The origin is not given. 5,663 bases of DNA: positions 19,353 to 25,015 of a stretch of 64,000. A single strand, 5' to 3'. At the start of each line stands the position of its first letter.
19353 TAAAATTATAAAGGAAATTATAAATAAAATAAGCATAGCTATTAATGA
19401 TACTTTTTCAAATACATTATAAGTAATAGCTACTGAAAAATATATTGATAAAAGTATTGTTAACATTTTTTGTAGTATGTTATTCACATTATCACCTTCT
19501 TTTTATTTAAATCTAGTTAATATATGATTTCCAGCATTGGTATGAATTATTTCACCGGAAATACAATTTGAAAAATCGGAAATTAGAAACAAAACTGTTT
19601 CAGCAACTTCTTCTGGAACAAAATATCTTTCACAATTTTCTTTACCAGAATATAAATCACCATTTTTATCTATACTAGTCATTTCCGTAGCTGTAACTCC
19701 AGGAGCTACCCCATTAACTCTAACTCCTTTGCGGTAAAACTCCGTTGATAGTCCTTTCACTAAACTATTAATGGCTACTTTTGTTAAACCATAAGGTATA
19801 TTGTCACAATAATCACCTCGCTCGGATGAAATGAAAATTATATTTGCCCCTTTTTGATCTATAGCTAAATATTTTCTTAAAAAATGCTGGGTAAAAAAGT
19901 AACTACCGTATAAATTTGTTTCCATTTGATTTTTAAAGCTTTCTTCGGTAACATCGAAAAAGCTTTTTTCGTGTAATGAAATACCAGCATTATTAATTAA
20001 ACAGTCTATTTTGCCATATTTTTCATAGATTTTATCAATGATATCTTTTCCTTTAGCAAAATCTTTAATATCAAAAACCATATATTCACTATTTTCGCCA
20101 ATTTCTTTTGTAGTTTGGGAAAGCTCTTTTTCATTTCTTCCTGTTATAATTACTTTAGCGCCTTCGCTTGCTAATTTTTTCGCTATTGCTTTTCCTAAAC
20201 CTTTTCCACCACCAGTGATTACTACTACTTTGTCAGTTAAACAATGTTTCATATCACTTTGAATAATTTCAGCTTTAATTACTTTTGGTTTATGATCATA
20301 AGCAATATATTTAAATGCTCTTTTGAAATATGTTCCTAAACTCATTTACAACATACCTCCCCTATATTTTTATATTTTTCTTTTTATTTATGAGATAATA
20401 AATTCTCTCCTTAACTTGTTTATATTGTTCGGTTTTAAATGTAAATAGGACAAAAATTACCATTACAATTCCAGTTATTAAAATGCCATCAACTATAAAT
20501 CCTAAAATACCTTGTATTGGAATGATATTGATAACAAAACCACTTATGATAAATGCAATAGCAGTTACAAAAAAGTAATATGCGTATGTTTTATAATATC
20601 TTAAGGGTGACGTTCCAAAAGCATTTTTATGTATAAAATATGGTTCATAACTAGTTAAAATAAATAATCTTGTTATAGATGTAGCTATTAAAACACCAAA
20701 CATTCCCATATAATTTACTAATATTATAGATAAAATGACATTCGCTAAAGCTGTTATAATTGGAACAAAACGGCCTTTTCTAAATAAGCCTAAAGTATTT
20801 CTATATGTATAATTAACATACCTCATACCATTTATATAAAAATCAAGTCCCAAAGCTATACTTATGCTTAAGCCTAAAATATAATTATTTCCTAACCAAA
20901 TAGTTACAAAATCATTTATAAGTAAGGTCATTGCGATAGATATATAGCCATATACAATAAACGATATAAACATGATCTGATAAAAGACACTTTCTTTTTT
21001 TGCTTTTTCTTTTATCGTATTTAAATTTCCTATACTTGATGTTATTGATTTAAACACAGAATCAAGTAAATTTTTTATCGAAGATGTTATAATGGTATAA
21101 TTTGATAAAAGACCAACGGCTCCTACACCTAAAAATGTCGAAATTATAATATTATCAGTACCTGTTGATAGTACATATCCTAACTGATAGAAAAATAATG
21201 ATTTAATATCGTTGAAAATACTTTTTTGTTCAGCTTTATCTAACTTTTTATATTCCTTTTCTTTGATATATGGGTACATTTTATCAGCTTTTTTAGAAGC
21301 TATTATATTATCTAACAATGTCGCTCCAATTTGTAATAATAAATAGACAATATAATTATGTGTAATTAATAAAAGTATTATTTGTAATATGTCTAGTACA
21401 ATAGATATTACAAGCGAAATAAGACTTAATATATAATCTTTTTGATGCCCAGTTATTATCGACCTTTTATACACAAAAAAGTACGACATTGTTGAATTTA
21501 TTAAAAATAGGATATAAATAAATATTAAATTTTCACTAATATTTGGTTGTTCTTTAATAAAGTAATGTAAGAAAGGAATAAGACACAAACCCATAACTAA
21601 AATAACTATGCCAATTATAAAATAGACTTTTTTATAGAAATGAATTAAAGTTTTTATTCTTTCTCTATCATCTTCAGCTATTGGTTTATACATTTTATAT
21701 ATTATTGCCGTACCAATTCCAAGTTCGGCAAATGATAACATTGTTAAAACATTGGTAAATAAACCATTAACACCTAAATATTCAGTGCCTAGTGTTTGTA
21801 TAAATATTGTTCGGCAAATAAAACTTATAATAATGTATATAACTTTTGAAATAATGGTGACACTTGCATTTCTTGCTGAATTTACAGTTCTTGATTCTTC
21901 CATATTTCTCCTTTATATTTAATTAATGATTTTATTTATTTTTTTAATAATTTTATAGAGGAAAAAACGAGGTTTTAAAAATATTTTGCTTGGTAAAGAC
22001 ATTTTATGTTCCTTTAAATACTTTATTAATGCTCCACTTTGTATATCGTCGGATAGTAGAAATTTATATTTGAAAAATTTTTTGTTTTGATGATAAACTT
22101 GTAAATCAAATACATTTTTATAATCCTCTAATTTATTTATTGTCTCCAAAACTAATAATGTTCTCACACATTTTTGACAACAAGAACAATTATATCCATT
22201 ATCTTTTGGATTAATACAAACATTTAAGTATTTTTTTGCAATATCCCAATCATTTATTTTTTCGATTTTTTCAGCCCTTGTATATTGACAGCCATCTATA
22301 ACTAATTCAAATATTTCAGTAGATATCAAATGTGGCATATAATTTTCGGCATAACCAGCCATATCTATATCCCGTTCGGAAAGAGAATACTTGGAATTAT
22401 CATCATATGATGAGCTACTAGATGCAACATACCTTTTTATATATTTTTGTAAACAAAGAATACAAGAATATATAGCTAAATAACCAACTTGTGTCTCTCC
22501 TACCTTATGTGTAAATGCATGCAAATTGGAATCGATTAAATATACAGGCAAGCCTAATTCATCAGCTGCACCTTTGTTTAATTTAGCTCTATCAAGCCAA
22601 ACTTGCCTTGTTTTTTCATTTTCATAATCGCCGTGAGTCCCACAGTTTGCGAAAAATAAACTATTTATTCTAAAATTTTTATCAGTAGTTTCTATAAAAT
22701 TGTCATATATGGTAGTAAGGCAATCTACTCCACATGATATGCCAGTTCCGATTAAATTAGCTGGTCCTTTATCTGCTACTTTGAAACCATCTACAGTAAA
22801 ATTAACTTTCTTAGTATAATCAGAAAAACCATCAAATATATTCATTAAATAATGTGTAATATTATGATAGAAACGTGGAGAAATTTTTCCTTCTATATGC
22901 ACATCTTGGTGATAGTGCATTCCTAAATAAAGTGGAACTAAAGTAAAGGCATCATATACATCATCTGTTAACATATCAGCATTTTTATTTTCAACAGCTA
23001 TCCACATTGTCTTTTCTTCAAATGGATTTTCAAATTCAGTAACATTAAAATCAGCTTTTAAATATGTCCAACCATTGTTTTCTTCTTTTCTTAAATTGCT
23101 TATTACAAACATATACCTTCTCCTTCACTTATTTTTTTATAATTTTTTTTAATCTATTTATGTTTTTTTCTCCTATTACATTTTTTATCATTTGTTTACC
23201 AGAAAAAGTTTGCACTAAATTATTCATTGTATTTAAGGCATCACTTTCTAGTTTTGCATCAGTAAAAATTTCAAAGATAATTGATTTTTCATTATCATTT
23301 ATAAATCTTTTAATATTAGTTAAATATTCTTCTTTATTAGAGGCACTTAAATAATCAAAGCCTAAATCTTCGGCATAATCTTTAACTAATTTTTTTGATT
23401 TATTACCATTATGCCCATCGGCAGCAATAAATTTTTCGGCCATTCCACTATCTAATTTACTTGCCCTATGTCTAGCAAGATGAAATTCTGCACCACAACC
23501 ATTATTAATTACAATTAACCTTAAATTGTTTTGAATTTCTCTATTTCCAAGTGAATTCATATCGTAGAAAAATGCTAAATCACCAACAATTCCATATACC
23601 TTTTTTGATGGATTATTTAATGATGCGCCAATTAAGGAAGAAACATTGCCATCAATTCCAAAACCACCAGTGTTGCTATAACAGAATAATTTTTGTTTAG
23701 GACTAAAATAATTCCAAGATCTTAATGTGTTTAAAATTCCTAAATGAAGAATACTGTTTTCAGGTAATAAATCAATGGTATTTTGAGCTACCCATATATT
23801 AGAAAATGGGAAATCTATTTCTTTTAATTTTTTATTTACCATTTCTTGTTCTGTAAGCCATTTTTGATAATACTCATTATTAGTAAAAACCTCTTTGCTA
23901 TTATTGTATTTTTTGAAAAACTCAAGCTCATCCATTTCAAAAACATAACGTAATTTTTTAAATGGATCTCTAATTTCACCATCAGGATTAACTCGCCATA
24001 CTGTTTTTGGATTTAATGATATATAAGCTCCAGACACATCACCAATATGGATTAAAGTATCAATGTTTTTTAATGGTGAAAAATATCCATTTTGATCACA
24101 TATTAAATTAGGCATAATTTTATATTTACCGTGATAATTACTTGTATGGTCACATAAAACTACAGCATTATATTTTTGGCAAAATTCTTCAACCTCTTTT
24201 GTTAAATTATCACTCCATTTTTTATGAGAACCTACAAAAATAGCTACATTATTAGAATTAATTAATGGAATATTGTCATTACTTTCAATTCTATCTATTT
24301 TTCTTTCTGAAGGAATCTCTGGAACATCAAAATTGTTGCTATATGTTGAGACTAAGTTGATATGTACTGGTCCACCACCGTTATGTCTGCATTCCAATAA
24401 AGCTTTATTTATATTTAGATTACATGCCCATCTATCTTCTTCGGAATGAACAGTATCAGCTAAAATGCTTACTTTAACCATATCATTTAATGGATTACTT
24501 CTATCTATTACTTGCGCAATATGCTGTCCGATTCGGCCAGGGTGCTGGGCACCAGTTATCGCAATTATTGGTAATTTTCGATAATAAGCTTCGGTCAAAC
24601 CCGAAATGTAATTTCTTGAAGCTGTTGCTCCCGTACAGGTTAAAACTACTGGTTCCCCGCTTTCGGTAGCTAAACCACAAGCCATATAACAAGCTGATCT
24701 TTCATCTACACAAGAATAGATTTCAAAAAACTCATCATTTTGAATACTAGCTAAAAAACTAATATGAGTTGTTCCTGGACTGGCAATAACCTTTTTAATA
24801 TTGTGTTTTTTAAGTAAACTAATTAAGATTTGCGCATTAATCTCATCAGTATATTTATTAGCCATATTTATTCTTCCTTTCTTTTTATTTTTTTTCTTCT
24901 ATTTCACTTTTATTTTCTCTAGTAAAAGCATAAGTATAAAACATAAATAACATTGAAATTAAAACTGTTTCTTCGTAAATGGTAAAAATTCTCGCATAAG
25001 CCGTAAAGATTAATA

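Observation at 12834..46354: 382-bp inverted repeat (381/382 identical) formed by duplicated vanZ genes brackets the whole 33-kb glycan region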

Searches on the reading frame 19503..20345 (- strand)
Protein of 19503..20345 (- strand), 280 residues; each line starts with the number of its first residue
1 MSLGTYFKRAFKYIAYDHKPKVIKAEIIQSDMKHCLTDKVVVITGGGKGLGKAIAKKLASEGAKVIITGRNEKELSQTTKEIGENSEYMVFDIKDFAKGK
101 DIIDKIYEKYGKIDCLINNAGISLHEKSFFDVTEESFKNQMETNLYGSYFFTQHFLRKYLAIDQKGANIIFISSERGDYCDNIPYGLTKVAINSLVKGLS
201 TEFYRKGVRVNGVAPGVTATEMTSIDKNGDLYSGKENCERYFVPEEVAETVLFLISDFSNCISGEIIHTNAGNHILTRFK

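Call 27: search_protein_families(library=pfam, max_evalue=0.00001, proteins=[window:19503-20345:-])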
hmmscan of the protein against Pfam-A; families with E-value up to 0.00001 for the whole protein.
window:19503-20345:- (280 aa): 4 families
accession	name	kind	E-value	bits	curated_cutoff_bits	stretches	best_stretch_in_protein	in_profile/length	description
PF00106.31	adh_short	-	3.4e-49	167.4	26.6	1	39-224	1-188/195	short chain dehydrogenase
PF13561.12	adh_short_C2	-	3.2e-48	164.8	27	1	48-274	6-236/236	Enoyl-(Acyl carrier protein) reductase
PF08659.16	KR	-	2.3e-10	41.1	22.6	1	41-155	3-123/180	KR domain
PF02719.21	Polysacc_synt_2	-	3.4e-06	26.9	20.2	1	41-209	1-162/293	Polysaccharide biosynthesis protein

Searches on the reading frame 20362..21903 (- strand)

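Call 27: search_protein_families(library=pfam, max_evalue=0.00001, proteins=[window:20362-21903:-])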
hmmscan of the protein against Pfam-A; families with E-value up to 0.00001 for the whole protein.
window:20362-21903:- (513 aa): 1 family
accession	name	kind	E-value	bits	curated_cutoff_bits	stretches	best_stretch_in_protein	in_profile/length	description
PF01943.22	Polysacc_synt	-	4.7e-13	49.6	28.2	1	10-282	2-260/274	Polysaccharide biosynthesis protein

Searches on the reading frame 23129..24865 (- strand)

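Call 27: search_protein_families(library=pfam, max_evalue=0.00001, proteins=[window:23129-24865:-])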
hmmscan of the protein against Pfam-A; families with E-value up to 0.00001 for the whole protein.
window:23129-24865:- (578 aa): 2 families
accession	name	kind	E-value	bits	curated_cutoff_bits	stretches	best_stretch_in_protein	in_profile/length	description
PF02776.23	TPP_enzyme_N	-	1.8e-20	73.3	26.8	1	11-121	4-115/119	Thiamine pyrophosphate enzyme, N-terminal TPP binding domain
PF02775.26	TPP_enzyme_C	-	7.4e-06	26.3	21.9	0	397-528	22-147/151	Thiamine pyrophosphate enzyme, C-terminal TPP binding domain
